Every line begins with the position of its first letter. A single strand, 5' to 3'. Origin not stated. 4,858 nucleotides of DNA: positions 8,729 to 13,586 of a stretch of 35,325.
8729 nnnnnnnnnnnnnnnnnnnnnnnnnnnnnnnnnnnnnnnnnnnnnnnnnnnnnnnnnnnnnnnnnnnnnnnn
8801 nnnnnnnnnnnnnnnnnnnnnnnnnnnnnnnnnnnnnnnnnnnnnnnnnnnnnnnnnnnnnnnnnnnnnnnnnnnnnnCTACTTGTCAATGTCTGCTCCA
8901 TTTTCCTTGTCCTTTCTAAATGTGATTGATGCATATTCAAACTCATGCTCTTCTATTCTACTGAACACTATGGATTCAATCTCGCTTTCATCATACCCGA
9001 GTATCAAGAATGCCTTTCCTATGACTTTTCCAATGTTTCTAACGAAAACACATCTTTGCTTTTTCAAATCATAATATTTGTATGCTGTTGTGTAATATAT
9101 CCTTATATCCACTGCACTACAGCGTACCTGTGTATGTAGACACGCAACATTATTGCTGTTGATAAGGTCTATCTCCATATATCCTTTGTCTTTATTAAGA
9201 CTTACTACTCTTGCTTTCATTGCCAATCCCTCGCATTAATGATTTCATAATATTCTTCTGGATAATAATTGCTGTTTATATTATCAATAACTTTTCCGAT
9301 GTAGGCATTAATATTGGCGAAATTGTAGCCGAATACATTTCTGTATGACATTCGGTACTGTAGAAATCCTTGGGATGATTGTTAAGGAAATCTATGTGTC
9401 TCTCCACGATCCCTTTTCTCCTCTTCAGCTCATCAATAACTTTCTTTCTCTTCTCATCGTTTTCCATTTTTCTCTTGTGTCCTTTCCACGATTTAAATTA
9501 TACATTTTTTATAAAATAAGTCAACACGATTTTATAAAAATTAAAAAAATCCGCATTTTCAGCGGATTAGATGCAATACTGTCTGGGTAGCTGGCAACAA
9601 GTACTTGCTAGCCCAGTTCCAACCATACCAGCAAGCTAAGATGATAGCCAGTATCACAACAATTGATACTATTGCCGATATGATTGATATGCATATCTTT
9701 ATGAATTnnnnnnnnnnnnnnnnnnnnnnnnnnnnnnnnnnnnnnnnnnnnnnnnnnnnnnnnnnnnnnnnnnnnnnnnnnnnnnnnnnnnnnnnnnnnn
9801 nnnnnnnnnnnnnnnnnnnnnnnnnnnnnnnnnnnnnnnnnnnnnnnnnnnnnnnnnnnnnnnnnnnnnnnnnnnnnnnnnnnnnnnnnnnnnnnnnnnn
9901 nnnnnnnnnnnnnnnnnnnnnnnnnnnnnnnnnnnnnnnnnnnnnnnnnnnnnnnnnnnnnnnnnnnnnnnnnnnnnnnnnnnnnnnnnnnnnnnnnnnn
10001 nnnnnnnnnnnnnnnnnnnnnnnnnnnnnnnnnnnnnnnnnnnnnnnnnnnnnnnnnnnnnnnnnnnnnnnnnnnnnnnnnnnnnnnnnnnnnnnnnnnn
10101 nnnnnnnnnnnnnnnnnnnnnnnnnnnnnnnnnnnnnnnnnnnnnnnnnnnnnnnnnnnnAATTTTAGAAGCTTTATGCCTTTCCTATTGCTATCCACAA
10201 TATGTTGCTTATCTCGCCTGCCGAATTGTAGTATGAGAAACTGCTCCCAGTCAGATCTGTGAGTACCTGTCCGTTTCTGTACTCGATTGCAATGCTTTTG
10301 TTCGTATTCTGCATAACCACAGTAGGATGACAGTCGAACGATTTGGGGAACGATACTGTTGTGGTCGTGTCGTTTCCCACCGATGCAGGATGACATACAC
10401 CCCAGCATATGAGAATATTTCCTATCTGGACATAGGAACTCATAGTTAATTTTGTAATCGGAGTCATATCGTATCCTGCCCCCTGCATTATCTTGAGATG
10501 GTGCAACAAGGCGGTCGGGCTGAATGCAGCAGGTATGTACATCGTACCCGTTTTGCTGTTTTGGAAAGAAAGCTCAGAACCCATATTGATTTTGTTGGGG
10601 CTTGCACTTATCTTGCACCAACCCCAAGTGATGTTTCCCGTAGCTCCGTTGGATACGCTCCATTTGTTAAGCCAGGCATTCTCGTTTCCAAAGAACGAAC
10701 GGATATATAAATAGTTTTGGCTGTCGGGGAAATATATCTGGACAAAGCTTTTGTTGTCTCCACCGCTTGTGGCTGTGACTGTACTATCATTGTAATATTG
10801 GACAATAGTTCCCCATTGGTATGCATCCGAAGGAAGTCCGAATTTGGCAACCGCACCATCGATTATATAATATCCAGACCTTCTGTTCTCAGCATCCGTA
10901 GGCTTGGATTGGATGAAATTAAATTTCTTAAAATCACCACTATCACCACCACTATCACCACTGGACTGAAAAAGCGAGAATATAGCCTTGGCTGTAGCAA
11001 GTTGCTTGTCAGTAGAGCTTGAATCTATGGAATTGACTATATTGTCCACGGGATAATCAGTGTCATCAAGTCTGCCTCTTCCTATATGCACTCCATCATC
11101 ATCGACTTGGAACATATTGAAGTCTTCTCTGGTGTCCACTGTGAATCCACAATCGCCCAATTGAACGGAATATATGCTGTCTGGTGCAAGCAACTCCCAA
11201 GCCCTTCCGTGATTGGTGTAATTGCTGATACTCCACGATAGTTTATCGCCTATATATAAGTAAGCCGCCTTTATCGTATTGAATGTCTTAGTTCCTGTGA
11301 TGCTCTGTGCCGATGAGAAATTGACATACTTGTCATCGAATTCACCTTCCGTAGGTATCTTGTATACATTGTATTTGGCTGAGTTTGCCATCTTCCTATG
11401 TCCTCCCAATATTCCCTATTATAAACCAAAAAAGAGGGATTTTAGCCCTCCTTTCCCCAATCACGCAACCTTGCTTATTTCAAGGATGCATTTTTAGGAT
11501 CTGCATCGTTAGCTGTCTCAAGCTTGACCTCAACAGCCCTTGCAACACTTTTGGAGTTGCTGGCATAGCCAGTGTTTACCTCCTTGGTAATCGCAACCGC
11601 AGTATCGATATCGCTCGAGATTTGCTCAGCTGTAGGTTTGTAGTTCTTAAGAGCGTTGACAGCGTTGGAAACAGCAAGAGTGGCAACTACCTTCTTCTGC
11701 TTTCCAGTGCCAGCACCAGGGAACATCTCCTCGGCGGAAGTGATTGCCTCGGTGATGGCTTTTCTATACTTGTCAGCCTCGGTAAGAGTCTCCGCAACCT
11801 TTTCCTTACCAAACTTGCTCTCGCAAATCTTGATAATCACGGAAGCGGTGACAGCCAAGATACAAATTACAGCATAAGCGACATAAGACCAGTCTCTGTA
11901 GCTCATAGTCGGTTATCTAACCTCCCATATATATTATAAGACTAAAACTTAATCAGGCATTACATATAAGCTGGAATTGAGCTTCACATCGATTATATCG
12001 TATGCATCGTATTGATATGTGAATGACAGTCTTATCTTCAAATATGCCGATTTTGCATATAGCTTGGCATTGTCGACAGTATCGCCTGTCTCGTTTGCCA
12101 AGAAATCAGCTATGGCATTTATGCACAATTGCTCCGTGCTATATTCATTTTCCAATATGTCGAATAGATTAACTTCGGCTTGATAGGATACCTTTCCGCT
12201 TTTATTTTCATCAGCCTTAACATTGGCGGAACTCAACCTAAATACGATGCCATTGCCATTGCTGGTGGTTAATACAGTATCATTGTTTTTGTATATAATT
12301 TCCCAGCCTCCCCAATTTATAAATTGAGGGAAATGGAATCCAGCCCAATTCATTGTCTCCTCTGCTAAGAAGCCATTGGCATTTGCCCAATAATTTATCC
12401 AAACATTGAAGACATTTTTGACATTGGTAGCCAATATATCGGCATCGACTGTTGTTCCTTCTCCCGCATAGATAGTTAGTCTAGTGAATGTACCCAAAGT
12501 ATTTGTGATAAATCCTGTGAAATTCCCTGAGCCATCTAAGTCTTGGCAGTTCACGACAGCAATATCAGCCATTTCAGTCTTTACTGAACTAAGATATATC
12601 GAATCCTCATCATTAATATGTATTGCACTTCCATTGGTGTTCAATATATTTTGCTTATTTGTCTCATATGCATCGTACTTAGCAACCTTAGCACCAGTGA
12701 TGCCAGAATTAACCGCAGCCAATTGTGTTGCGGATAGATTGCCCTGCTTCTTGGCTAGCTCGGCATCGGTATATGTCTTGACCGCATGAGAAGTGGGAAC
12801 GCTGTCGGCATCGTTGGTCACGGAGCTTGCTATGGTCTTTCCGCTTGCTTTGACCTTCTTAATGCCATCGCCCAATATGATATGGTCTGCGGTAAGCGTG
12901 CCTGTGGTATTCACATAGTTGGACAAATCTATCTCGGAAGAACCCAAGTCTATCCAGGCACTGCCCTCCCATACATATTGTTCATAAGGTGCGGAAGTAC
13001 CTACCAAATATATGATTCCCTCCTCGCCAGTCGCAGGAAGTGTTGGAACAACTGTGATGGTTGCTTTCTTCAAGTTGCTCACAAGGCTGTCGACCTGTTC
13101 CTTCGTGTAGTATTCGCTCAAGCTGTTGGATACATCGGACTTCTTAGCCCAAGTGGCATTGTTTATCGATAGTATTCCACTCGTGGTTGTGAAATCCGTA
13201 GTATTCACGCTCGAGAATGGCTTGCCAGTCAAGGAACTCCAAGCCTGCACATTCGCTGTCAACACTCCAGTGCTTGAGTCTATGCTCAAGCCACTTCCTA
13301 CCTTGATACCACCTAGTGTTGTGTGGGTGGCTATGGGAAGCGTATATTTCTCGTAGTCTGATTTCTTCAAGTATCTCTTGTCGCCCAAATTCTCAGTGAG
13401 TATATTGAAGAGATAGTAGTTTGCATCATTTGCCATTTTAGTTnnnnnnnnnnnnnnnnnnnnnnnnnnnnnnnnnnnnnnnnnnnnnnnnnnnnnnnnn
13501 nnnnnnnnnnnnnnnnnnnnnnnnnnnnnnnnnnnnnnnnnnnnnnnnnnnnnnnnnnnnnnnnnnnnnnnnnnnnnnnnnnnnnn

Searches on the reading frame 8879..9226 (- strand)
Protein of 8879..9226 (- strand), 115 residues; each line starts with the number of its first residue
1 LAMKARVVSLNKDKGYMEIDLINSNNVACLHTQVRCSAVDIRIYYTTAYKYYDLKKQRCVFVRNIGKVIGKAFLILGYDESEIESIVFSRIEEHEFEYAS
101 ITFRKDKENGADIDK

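Call 50: search_protein_families(library=phrogs, proteins=[window:8879-9226:-], max_evalue=0.001)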
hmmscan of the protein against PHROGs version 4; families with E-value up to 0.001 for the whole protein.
window:8879-9226:- (115 aa): 0 families

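Call 51: search_protein_families(library=pfam, proteins=[window:8879-9226:-], max_evalue=0.01)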
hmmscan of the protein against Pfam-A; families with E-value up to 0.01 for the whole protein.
window:8879-9226:- (115 aa): 1 family
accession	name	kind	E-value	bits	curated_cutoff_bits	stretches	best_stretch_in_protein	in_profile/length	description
PF25639.1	DUF7943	-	0.0043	17.4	27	1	17-63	41-81/123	Domain of unknown function (DUF7943)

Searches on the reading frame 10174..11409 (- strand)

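Call 50: search_protein_families(library=phrogs, proteins=[window:10174-11409:-], max_evalue=0.001)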
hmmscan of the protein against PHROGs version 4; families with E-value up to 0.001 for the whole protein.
window:10174-11409:- (411 aa): 1 family
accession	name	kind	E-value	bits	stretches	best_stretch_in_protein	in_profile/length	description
phrog_26190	-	unknown function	0.00025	21.4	1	322-372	155-207/260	-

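Call 51: search_protein_families(library=pfam, proteins=[window:10174-11409:-], max_evalue=0.01)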
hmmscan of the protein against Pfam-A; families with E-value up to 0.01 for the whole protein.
window:10174-11409:- (411 aa): 1 family
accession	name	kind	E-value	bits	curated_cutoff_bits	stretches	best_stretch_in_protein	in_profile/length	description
PF21882.2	Gp53-like_C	-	1.5e-05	25.9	24.9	1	332-409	6-83/84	Putative tail fiber protein gp53-like, C-terminal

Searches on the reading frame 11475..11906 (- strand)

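Call 50: search_protein_families(library=phrogs, proteins=[window:11475-11906:-], max_evalue=0.001)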
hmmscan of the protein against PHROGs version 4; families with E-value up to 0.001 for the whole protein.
window:11475-11906:- (143 aa): 0 families

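Call 51: search_protein_families(library=pfam, proteins=[window:11475-11906:-], max_evalue=0.01)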
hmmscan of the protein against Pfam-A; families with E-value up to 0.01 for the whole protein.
window:11475-11906:- (143 aa): 1 family
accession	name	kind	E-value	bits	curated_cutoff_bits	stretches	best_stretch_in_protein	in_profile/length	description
PF09682.15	Phage_holin_6_1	-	8.3e-05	23.4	24.9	1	13-106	9-98/101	Bacteriophage holin of superfamily 6 (Holin_LLH)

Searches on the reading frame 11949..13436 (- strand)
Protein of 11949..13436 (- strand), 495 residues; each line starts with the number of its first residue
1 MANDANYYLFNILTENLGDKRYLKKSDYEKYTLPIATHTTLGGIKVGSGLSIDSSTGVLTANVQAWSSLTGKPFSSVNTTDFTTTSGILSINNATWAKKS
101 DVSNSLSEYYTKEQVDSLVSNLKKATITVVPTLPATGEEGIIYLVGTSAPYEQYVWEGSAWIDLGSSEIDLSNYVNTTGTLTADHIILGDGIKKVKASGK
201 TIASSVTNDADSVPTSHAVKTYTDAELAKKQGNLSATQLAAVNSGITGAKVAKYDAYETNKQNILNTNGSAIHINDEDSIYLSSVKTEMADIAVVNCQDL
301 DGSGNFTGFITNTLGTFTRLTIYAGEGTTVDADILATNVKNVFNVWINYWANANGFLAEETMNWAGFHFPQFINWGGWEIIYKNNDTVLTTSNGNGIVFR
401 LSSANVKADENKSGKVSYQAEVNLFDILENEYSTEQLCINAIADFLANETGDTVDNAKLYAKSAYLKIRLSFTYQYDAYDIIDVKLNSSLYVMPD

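Call 50: search_protein_families(library=phrogs, proteins=[window:11949-13436:-], max_evalue=0.001)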
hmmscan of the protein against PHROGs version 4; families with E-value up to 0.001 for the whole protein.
window:11949-13436:- (495 aa): 1 family
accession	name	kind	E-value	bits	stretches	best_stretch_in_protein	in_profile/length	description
phrog_24103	-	unknown function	1.2e-07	32.9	1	100-178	100-182/197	-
